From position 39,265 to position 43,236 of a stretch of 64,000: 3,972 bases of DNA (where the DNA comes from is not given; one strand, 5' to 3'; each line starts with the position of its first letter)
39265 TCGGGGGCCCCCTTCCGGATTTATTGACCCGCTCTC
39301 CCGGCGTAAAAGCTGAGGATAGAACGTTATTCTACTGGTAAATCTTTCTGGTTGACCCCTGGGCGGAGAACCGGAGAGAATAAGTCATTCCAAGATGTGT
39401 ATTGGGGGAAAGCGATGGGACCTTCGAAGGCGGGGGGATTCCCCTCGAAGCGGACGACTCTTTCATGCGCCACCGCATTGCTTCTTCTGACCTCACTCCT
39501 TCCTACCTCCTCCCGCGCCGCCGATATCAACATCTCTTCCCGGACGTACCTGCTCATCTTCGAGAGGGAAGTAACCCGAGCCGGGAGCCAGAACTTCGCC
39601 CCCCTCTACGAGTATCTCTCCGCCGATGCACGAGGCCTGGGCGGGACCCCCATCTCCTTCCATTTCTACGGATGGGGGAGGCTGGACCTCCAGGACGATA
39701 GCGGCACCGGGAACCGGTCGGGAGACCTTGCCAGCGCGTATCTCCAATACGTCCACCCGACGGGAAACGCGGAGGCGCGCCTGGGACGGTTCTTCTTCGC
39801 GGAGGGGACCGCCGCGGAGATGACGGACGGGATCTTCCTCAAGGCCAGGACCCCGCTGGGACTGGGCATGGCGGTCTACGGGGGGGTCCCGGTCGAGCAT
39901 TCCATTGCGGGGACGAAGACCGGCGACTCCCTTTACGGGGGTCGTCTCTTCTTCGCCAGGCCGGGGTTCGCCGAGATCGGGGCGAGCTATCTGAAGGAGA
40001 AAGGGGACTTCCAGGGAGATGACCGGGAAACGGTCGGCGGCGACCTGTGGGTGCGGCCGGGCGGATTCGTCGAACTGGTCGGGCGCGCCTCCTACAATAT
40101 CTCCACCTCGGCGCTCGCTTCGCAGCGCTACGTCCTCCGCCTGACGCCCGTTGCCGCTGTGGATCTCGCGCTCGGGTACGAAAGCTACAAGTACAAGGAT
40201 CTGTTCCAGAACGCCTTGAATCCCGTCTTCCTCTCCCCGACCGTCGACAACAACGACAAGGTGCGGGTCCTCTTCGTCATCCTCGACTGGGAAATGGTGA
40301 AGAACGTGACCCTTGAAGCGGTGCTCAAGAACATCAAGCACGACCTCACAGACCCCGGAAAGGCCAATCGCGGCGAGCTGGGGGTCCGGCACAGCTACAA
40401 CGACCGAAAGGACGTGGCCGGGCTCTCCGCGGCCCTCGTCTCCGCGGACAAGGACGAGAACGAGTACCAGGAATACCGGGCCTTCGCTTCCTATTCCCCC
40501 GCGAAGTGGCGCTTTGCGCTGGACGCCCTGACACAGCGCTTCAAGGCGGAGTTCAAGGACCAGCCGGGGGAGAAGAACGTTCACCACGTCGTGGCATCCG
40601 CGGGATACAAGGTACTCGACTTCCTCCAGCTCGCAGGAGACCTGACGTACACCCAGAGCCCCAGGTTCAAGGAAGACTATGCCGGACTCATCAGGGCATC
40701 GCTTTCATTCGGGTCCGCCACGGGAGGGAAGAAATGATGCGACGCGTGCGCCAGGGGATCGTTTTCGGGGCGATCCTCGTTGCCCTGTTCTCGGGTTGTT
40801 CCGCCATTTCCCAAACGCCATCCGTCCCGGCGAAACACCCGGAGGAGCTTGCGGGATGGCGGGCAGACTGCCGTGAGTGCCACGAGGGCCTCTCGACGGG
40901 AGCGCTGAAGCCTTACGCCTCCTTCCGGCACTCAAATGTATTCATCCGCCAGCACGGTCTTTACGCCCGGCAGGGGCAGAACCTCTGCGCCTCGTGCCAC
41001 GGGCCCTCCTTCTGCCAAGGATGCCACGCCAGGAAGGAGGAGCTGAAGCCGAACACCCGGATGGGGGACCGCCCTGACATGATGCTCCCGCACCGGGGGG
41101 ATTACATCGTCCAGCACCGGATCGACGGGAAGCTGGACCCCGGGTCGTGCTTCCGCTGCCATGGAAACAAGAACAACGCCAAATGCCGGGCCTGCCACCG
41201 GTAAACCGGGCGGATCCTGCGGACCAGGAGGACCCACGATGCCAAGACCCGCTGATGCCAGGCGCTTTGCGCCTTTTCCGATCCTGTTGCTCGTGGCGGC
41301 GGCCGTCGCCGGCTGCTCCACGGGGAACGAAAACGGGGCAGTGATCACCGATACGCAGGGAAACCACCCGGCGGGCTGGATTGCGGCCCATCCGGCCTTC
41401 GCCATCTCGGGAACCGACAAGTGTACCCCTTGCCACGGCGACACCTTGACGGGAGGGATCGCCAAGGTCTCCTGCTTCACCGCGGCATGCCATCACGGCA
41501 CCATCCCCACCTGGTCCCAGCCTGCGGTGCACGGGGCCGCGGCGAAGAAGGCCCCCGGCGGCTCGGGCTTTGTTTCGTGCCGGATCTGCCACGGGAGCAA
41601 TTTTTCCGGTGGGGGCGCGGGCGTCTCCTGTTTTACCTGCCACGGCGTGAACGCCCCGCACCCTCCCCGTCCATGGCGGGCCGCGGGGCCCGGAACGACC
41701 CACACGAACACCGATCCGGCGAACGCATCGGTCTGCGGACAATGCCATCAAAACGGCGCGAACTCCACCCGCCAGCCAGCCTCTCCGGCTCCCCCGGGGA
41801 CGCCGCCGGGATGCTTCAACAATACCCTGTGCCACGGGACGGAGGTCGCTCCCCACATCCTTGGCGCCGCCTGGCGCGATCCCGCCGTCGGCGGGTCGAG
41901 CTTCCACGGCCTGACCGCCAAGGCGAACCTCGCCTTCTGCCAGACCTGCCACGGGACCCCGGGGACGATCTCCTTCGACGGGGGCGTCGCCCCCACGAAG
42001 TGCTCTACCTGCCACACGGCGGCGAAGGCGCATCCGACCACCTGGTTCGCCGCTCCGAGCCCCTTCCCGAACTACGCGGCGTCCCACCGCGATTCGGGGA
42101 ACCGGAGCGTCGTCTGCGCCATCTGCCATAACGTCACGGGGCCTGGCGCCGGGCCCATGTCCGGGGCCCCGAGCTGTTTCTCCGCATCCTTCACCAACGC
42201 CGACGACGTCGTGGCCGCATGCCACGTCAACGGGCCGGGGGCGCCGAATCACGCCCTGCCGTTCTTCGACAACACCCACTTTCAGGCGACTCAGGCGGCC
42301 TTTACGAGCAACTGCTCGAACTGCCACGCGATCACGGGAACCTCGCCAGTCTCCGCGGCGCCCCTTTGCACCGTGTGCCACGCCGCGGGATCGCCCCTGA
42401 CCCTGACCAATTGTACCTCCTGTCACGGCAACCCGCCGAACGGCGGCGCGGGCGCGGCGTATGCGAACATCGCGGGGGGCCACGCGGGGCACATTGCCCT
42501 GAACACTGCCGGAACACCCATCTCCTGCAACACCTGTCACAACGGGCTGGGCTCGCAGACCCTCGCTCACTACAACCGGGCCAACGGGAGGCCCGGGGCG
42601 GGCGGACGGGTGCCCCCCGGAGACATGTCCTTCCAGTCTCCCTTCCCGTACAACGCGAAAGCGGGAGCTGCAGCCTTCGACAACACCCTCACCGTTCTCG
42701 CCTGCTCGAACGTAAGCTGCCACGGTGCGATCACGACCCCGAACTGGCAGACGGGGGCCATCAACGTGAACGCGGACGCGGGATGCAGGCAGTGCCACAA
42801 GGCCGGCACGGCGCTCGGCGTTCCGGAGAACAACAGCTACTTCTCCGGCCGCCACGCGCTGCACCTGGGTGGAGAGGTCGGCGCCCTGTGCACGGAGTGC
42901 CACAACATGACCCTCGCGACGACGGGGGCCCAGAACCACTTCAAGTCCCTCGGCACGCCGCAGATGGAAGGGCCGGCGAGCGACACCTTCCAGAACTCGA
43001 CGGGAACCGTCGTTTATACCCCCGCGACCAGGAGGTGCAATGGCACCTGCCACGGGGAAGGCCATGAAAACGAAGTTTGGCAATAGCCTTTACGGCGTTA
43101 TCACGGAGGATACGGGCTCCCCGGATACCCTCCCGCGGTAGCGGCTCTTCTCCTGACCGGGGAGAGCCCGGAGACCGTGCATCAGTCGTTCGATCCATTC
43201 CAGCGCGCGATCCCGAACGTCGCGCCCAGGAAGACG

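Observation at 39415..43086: Candidate porin-cytochrome (Pcc-type) extracellular electron-transfer conduit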

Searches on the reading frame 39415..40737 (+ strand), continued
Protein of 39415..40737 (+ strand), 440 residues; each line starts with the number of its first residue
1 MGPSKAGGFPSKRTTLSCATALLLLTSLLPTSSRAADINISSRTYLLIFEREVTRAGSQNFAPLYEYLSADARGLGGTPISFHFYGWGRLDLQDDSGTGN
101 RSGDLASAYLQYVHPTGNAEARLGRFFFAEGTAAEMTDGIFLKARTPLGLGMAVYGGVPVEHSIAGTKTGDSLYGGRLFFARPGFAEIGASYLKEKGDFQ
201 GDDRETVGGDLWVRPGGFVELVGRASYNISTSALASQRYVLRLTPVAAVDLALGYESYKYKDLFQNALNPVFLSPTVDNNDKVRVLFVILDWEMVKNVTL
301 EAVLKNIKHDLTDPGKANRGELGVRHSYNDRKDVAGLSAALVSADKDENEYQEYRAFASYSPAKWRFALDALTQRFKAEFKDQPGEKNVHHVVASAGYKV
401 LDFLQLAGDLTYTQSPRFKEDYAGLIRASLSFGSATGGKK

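Call 44: find_related_loci(query=A4, collection=genome_contigs, flank=10000)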
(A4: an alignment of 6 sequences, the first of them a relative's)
Query A4 (159 aa) in genome_contigs; peptide patterns used: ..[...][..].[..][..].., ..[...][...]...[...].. (x = any residue, [..] = any of these).
200 stretches matched a pattern; 173 encode a relative of the query (tblastn E <= 1e-3); the best 80 are kept; 80 distinct loci.
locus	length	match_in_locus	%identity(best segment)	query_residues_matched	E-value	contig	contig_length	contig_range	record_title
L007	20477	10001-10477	100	1-159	1e-106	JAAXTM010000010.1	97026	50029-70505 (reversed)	MAG: Geobacteraceae bacterium isolate W4_Combined_metabat1_071 W4_Combined_metabat1_071_NODE_45, whole genome shotgun se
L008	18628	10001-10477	84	1-159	2e-89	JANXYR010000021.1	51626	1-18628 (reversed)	MAG: Geobacteraceae bacterium isolate GL140_3_metabat_67 GL140_3_k141_161271, whole genome shotgun sequence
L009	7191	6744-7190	64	9-157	2e-66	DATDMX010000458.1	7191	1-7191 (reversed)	MAG TPA_asm: Geobacteraceae bacterium isolate SMAG_U422 k141_1728787, whole genome shotgun sequence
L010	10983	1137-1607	62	1-157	4e-66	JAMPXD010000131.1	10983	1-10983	MAG: Geobacteraceae bacterium isolate R2F_R2FSRR_metabat.21 R2F_C3456, whole genome shotgun sequence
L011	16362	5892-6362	61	1-157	8e-63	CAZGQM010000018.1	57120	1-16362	MAG TPA_asm: uncultured Geoanaerobacter sp. isolate SRP302447_co2_673 genome assembly, contig: NODE_1615_length_57120_co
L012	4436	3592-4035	62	9-157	2e-61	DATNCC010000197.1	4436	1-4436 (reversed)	MAG TPA_asm: Dongiaceae bacterium isolate SMAG_U11204 k141_1144197, whole genome shotgun sequence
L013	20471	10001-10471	60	1-157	4e-61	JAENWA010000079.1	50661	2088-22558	MAG: Desulfuromonadales bacterium isolate 3_4_m_bin4 c_000002394773, whole genome shotgun sequence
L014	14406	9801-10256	57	4-157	2e-60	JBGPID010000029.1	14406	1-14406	MAG: Geobacteraceae bacterium isolate OBJ_0618_7090110_342 k141_5710904_length_14406_cov_25.3119, whole genome shotgun s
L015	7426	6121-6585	58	2-157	1e-60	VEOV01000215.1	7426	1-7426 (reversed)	MAG: Geobacter sp. isolate MnB_3 Mn-Geobacter-2_505739, whole genome shotgun sequence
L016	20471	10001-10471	55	1-157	6e-60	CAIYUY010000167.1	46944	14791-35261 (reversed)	MAG: uncultured Desulfuromonadales bacterium isolate F14_bin-0369 genome assembly, contig: bin-0369:167/369, whole genom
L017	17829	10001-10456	59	6-157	2e-59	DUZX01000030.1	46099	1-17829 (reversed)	MAG TPA_asm: Desulfuromonadales bacterium isolate MAG_13126_9_058 Ga0172367_10000843, whole genome shotgun sequence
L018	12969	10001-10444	58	9-157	3e-59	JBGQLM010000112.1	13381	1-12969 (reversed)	MAG: Geobacteraceae bacterium isolate OBJ2_061818_050_38 k141_2758548_length_13381_cov_10.0000, whole genome shotgun seq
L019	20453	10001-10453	58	6-156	4e-59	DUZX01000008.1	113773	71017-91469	MAG TPA_asm: Desulfuromonadales bacterium isolate MAG_13126_9_058 Ga0172367_10000125, whole genome shotgun sequence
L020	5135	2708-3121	61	19-157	8e-59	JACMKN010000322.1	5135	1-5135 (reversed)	MAG: Deltaproteobacteria bacterium isolate ES-bin-228 ES-bin-228-contig-k141_13040717, whole genome shotgun sequence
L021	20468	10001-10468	59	1-157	6e-59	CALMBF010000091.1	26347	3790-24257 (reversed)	MAG TPA_asm: uncultured Geobacter sp. isolate SRR5215464_bin.112_CONCOCT_v1.1_MAG genome assembly, contig: ERZ781360.387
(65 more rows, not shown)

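Call 52: search_solved_structures(query=A1, max_evalue=1)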
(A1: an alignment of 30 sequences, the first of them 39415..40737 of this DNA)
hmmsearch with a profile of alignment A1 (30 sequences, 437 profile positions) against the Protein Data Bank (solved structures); distinct sequences matched with E-value up to 1: 1.
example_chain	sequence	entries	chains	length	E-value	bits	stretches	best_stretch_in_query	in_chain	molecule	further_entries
8eld_M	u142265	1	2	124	0.16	13.5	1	101-163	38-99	Gp47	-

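Call 83: search_protein_families(library=pfam, proteins=[P0293, P0302, P0324, P0326, P0319, P0317, P0242, P0281], max_evalue=0.001)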
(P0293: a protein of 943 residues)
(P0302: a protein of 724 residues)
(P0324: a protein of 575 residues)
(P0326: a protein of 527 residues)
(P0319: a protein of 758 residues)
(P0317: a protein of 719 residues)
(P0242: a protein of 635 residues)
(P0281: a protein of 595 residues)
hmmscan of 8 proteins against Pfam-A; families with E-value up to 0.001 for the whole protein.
P0293 (943 aa): 4 families
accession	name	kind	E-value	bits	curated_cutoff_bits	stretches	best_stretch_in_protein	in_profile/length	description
PF05036.18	SPOR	-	2e-07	31.7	21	0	592-665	3-75/76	SPOR domain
PF13442.11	Cytochrome_CBB3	-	1.1e-06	29.3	27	1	448-522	3-68/68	Cytochrome C oxidase, cbb3-type, subunit III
PF00034.26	Cytochrom_C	-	1.2e-05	26.9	21.3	1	448-525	1-89/90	Cytochrome c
PF14522.11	Cytochrome_C7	-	3.1e-05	24.2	24.8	0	865-941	1-67/67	Cytochrome c7 and related cytochrome c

P0302 (724 aa): 0 families

P0324 (575 aa): 1 family
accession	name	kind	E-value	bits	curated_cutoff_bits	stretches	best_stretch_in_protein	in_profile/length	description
PF00034.26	Cytochrom_C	-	5.1e-05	24.9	21.3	1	41-166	2-88/90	Cytochrome c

P0326 (527 aa): 2 families
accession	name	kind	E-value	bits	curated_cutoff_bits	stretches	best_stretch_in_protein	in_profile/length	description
PF00034.26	Cytochrom_C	-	2.3e-11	45.3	21.3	1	36-123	2-89/90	Cytochrome c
PF13442.11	Cytochrome_CBB3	-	8.5e-07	29.7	27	1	35-120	3-68/68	Cytochrome C oxidase, cbb3-type, subunit III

P0319 (758 aa): 1 family
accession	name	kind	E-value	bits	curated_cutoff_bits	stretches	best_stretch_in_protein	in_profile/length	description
PF05036.18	SPOR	-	5.5e-07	30.3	21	0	597-664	2-70/76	SPOR domain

P0317 (719 aa): 0 families

P0242 (635 aa): 1 family
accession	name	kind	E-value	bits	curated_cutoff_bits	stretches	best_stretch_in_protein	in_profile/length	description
PF00691.25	OmpA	-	4.5e-22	78.7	27.2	1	521-615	2-98/98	OmpA family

P0281 (595 aa): 0 families

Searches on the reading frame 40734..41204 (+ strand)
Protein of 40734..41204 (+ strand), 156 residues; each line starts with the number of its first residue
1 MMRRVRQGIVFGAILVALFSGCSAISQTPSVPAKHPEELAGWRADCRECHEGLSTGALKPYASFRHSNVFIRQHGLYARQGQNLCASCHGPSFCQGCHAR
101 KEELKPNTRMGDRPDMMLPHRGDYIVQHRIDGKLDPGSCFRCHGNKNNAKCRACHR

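Call 4: search_protein_families(library=pfam, proteins=[window:40734-41204:+], max_evalue=1)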
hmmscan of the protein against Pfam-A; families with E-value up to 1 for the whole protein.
window:40734-41204:+ (156 aa): 6 families
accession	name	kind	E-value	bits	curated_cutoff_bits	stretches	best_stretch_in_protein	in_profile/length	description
PF14522.11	Cytochrome_C7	-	2.8e-05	24.3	24.8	1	74-155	43-66/67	Cytochrome c7 and related cytochrome c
PF22113.1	Mtrc-MtrF_II-IV_dom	-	0.00053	20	30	1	43-92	120-166/176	Outer membrane cytochrome MtrC/MtrF-like, domains II/IV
PF09699.15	Paired_CXXCH_1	-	0.0028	17.7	20.6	1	73-90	20-37/41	Doubled CXXCH motif (Paired_CXXCH_1)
PF14537.11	Cytochrom_c3_2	-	0.0054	17.6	25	0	43-89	26-64/79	Cytochrome c3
PF13442.11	Cytochrome_CBB3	-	0.33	11.7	27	0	42-59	10-24/68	Cytochrome C oxidase, cbb3-type, subunit III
PF02085.21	Cytochrom_CIII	-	0.97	10.3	22.9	0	44-107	31-91/101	Class III cytochrome C family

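Call 5: search_protein_families(library=ncbifam, proteins=[window:40734-41204:+], max_evalue=1)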
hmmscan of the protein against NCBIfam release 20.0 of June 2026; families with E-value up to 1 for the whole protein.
window:40734-41204:+ (156 aa): 2 families
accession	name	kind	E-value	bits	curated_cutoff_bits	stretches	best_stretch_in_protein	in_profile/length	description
NF033894.1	Eex_IncN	subfamily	0.003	17.5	33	1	11-49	6-45/65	EexN family lipoprotein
TIGR01905.1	paired_CXXCH_1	subfamily_domain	0.2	11.6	25.2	1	76-90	23-37/41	doubled CXXCH domain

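Call 17: find_homologous_proteins(query=window:40734-41204:+, max_evalue=0.001)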
Query window:40734-41204:+ (156 aa): 197 proteins with E <= 0.001 among 213 candidates; the best 120 are listed.
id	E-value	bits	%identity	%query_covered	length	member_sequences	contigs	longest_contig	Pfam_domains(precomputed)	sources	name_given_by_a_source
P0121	6.6e-105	366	100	99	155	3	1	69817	PF14522.12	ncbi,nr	ncbi:MAG: cytochrome C [Deltaproteobacteria bacterium]|nr:cytochrome C [Deltaproteobacteria bacteriu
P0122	1.9e-88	313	81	100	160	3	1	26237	-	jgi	-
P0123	5.0e-84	298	84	85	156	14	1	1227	-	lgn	-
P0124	4.8e-83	295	79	100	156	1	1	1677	PF14522.12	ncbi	-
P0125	5.7e-83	295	78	100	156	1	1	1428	PF14522.12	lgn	-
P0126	1.1e-82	294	77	99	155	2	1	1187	-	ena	-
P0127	2.0e-81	290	78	100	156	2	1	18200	PF14522.12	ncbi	-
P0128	4.2e-81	289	77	100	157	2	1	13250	-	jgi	jgi:hypothetical protein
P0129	2.2e-80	287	73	100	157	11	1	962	-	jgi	jgi:hypothetical protein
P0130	4.8e-80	286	77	100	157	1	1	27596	PF14522.12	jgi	jgi:hypothetical protein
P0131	5.6e-80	285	75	100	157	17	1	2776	PF14522.12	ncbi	-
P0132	6.1e-80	285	78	100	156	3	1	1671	PF14522.12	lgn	-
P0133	7.5e-80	285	74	99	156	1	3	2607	-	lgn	-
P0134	8.9e-80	285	76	100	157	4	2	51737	-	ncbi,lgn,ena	-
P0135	4.9e-79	282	76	100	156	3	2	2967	PF14522.12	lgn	-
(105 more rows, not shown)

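Call 50: find_homologous_proteins(query=A5, max_evalue=0.001)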
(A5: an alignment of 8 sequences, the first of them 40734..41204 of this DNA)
Query A5 (8 sequences) (156 aa, profile of the alignment): 2111 proteins with E <= 0.001 among 3657 candidates; the best 120 are listed.
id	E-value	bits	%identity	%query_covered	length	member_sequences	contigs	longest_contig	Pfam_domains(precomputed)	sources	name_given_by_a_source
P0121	8.1e-75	268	100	99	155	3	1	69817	PF14522.12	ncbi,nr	ncbi:MAG: cytochrome C [Deltaproteobacteria bacterium]|nr:cytochrome C [Deltaproteobacteria bacteriu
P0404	8.5e-75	268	55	82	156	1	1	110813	PF14522.12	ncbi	ncbi:cytochrome c [Geomonas sp. Red276]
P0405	1.0e-74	268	53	87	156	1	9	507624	PF14522.12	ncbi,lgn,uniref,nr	ncbi:cytochrome C [Geomonas sp. Red32]|uniref:cytochrome C n=1 Tax=Geomonas sp. Red32 TaxID=2912856 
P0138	2.7e-73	263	77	100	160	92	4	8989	PF14522.12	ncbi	-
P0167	5.5e-73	262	71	99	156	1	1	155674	-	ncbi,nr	ncbi:MAG: cytochrome C [Deltaproteobacteria bacterium]|nr:cytochrome C [Deltaproteobacteria bacteriu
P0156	7.2e-73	262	73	100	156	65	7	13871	-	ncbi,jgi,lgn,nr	ncbi:MAG TPA: cytochrome C [Candidatus Bathyarchaeia archaeon]|nr:cytochrome C [Candidatus Bathyarch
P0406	1.1e-72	261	45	91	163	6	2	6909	-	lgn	-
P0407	1.2e-72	261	50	85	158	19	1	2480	PF14522.12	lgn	-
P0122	1.6e-72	261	81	100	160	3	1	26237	-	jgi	-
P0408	5.8e-72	259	48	100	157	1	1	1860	PF14522.12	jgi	jgi:hypothetical protein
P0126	1.1e-71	258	77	99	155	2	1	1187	-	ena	-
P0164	1.9e-71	257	73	100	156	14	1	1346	-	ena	-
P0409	2.0e-71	257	49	95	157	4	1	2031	PF14522.12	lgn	-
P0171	2.8e-71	257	73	100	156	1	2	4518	PF14522.12,PF22113.2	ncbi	-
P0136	2.8e-71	257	75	100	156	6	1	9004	PF14522.12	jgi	-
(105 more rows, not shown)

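Call 51: search_solved_structures(query=A5, max_evalue=1, show_alignments=1)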
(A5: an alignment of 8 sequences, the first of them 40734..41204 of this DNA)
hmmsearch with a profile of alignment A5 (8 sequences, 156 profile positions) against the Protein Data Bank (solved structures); distinct sequences matched with E-value up to 1: 3.
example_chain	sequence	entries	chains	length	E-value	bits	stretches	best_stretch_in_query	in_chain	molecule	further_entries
1ogy_B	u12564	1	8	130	0.13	15.9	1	38-111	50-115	DIHEME CYTOCHROME C NAPB MOLECULE: NITRATE REDUCTASE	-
4lmh_A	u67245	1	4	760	0.26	14.9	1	43-107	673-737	Extracellular iron oxide respiratory system surface decaheme cytochrome c component OmcA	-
6v0a_A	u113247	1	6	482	0.31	14.6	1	32-91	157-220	Nitrite reductase (cytochrome; ammonia-forming)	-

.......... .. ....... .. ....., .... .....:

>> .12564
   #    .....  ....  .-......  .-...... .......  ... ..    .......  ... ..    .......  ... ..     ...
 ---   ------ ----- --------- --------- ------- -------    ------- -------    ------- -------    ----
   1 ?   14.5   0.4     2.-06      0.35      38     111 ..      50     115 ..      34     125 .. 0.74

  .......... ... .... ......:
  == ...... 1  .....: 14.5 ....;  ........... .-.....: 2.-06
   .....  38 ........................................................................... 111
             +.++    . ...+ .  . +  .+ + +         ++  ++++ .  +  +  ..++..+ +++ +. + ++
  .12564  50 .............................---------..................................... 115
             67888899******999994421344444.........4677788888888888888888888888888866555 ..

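Call 75: predict_structure(alignment_id=A7)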
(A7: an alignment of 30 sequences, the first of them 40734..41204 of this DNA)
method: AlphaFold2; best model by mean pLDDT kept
length: 156 residues; sequences in the alignment: 30
mean_pLDDT: 49.2   pTM: 0.31
mean pLDDT of the five models: 49.2, 47.8, 47.4, 46.9, 43.9
residues with pLDDT >= 90: 0; 70-90: 17; 50-70: 38; < 50: 101
segments of 3 or more residues with pLDDT < 50: 23-42, 76-88, 90-156
pLDDT, mean of each block of 10 residues (from residue 1): 74 77 44 41 60 65 57 49 46 40 39 39 33 37 41 43
secondary structure, 60 per line:
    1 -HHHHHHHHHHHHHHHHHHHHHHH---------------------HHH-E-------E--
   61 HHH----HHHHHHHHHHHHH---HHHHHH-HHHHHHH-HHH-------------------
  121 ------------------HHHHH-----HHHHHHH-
elements in order: H2-24 H68-80 H84-89 H91-97 H139-143 H149-155

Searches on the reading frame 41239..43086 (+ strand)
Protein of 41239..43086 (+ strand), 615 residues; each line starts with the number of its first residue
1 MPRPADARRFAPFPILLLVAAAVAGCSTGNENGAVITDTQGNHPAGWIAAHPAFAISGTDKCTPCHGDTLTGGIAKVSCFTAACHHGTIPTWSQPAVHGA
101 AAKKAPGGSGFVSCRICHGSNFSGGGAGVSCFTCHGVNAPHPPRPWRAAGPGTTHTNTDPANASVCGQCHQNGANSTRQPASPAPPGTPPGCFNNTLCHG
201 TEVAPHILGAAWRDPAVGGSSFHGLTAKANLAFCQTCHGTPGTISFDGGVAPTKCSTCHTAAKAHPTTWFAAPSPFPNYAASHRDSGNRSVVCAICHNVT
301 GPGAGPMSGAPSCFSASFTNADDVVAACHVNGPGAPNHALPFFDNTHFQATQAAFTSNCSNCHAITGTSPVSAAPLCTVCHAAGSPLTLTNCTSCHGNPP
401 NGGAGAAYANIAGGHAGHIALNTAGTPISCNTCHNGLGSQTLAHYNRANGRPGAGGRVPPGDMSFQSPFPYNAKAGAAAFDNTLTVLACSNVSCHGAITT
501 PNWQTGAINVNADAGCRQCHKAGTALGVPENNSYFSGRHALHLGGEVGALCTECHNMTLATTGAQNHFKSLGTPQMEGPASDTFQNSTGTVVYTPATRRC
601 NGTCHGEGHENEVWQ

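Call 4: search_protein_families(library=pfam, proteins=[window:41239-43086:+], max_evalue=1)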
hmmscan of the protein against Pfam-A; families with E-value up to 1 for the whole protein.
window:41239-43086:+ (615 aa): 1 family
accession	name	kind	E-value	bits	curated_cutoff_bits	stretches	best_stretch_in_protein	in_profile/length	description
PF14522.11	Cytochrome_C7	-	7.1e-14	51.8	24.8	3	538-610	4-53/67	Cytochrome c7 and related cytochrome c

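Call 5: search_protein_families(library=ncbifam, proteins=[window:41239-43086:+], max_evalue=1)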
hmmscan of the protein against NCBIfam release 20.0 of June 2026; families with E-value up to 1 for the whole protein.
window:41239-43086:+ (615 aa): 2 families
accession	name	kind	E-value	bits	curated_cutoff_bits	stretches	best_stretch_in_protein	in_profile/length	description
TIGR01904.2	GSu_C4xC__C2xCH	domain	2.2e-06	27.3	27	1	475-529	10-65/73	CxxxxCH/CxxCH domain c-type cytochrome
NF045722.1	c3_cytochr_TmcA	equivalog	0.015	15.2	114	1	226-298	52-125/125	acidic tetraheme cytochrome c3 TmcA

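Call 53: search_solved_structures(query=window:41239-43086:+, max_evalue=1)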
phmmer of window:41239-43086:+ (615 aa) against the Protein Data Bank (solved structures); distinct sequences matched with E-value up to 1: 0.
